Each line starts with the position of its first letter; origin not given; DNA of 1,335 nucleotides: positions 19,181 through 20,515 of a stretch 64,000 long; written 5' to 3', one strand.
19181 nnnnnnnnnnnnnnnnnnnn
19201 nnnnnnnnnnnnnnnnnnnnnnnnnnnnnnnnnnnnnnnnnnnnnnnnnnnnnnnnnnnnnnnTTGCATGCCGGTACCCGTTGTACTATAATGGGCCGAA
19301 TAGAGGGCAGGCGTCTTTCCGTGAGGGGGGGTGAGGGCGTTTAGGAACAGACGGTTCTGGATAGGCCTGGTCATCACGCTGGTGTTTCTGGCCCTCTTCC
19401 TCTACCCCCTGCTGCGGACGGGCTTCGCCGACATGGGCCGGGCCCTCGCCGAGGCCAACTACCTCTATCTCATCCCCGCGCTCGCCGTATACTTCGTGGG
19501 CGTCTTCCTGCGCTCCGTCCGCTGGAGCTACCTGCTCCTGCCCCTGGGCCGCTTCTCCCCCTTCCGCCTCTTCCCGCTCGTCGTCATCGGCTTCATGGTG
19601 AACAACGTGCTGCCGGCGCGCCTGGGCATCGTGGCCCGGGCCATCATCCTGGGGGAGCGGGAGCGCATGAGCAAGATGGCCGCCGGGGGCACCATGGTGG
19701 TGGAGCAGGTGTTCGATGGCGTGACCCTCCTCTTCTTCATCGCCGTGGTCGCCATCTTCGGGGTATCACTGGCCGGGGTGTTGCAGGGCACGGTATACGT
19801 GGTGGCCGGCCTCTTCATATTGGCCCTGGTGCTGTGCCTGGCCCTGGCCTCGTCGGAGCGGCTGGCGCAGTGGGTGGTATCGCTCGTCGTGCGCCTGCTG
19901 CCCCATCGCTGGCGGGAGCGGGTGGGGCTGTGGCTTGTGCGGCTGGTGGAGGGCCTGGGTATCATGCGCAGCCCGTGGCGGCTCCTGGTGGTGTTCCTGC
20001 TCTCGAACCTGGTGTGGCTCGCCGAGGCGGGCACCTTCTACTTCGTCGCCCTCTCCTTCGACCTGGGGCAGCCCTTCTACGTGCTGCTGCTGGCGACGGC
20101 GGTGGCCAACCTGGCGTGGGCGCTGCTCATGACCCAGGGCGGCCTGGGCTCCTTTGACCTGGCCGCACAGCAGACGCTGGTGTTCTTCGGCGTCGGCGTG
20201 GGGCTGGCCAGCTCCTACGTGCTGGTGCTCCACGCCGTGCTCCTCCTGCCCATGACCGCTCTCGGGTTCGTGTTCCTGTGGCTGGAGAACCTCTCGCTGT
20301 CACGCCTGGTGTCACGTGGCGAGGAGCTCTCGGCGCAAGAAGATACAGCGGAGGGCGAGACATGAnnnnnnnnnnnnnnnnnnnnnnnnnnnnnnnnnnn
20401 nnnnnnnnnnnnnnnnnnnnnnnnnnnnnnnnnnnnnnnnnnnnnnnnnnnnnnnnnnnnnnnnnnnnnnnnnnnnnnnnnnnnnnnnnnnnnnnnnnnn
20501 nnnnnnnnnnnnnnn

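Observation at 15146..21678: Conserved-looking membrane cluster: TIGR03662 (YYY) + TIGR03663 GT-C-like + flippase-like + FAD oxidoreductase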

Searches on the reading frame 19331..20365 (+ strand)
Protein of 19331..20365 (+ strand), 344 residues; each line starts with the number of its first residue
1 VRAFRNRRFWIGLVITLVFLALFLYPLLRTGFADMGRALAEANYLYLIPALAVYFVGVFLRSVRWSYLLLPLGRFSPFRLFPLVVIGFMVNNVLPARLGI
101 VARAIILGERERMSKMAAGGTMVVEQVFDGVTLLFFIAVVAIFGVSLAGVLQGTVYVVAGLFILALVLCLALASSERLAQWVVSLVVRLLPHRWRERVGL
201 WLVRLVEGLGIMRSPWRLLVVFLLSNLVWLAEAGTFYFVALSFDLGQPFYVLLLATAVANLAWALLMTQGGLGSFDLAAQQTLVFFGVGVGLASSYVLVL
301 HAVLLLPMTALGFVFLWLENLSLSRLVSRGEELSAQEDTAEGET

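Call 8: search_protein_families(library=ncbifam, proteins=[window:19331-20365:+], max_evalue=0.01)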
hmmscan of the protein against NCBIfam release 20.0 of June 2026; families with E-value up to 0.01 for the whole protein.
window:19331-20365:+ (344 aa): 1 family
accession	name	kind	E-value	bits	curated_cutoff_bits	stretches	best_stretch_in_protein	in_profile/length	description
TIGR00374.1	TIGR00374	subfamily_domain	4.5e-23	82.2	43.2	1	15-316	3-310/323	flippase-like domain-containing protein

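Call 9: search_protein_families(library=pfam, proteins=[window:19331-20365:+], max_evalue=0.01)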
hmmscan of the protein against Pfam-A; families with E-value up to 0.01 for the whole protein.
window:19331-20365:+ (344 aa): 1 family
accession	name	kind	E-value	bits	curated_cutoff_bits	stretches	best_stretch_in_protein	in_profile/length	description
PF03706.18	LPG_synthase_TM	-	8.5e-44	150.7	33.4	1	10-312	2-302/302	Lysylphosphatidylglycerol synthase TM region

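Call 65: search_solved_structures(query=window:19331-20365:+, max_evalue=1, show_alignments=1)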
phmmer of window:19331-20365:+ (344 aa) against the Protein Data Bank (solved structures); distinct sequences matched with E-value up to 1: 0.
